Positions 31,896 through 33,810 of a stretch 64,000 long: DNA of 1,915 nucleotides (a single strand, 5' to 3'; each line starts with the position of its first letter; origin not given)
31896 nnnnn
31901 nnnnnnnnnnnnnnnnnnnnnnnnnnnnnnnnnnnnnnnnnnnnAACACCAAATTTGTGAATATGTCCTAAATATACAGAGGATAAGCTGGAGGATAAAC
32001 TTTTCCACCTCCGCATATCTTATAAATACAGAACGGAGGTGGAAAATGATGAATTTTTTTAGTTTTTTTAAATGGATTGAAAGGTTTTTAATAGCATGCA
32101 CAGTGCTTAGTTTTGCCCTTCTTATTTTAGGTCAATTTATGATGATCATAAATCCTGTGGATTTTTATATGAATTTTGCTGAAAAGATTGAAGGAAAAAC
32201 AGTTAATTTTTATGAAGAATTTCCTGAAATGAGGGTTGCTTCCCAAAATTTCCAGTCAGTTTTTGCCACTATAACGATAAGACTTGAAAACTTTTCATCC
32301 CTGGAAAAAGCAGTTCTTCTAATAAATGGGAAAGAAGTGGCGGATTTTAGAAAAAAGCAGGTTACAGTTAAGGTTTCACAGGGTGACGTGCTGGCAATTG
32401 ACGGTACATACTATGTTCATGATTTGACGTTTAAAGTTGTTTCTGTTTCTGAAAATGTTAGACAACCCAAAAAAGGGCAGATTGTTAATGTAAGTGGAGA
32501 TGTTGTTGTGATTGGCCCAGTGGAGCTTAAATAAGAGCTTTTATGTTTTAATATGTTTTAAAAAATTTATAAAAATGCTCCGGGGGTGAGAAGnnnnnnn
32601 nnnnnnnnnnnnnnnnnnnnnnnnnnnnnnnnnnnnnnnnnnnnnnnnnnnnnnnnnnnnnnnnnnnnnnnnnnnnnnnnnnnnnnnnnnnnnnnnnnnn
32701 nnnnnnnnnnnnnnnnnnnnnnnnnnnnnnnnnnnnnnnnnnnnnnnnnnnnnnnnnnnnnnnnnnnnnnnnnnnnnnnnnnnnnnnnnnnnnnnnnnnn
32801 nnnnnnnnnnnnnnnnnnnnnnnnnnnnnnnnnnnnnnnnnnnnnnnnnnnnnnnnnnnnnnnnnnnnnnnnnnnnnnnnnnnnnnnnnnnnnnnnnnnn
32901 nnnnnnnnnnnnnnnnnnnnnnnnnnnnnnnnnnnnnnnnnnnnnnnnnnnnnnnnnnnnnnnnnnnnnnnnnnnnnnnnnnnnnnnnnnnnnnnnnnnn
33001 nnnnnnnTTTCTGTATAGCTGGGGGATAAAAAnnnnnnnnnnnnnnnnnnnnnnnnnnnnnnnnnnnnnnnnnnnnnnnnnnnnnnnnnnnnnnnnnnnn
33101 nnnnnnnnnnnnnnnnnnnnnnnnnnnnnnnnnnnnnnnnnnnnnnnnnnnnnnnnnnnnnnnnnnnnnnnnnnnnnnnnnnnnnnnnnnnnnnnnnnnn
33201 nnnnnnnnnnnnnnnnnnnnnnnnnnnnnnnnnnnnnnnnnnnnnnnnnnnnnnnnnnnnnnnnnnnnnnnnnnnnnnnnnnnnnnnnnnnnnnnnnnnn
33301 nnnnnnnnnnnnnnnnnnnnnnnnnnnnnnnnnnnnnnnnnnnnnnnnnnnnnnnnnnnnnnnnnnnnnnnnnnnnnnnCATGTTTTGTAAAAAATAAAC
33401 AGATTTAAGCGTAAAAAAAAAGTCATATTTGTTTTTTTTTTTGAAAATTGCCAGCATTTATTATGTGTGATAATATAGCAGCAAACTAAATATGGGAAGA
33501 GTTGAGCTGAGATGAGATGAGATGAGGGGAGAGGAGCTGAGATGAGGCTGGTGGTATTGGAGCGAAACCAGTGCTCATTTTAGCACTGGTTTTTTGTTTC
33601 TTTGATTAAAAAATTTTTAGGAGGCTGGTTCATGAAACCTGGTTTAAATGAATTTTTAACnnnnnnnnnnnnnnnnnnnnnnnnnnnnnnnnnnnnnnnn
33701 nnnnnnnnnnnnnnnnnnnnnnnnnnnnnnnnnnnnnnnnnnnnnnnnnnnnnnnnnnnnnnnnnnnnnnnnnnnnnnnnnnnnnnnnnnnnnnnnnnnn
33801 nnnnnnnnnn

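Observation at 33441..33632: TRAP-style transcription attenuator in the trp operon leader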

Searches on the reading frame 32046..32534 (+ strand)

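Call 13: search_protein_families(library=pfam, proteins=[window:32046-32534:+], max_evalue=0.01)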
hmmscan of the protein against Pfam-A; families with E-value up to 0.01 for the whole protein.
window:32046-32534:+ (162 aa): 1 family
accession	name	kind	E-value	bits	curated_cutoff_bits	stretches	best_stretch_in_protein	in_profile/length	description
PF22936.1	Pol_BBD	-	0.0077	17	27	0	77-136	12-75/81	Pol polyprotein, beta-barrel domain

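Call 74: search_protein_families(library=ncbifam, proteins=[window:32046-32534:+], max_evalue=0.01)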
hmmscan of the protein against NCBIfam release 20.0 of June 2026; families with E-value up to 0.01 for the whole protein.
window:32046-32534:+ (162 aa): 1 family
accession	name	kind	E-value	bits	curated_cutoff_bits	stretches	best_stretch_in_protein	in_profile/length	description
NF009278.1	PRK12636.1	equivalog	0.0019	17.8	350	0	47-78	219-250/263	flagellar basal body rod protein FlgG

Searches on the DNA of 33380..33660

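Call 81: search_rna_families(source=window, start=33380, end=33660, threshold=evalue, max_evalue=1)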
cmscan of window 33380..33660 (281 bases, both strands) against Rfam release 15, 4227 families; matches with E-value up to 1: 2.
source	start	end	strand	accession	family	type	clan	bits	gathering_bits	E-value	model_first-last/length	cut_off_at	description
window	33549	33609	+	RF00690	MIR408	Gene; miRNA;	-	14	64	0.92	1-126/126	no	MIR408 microRNA precursor family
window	33397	33498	+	RF02081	STnc550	Gene; sRNA;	-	12.3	48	0.72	198-304/388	no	Enterobacterial sRNA STnc550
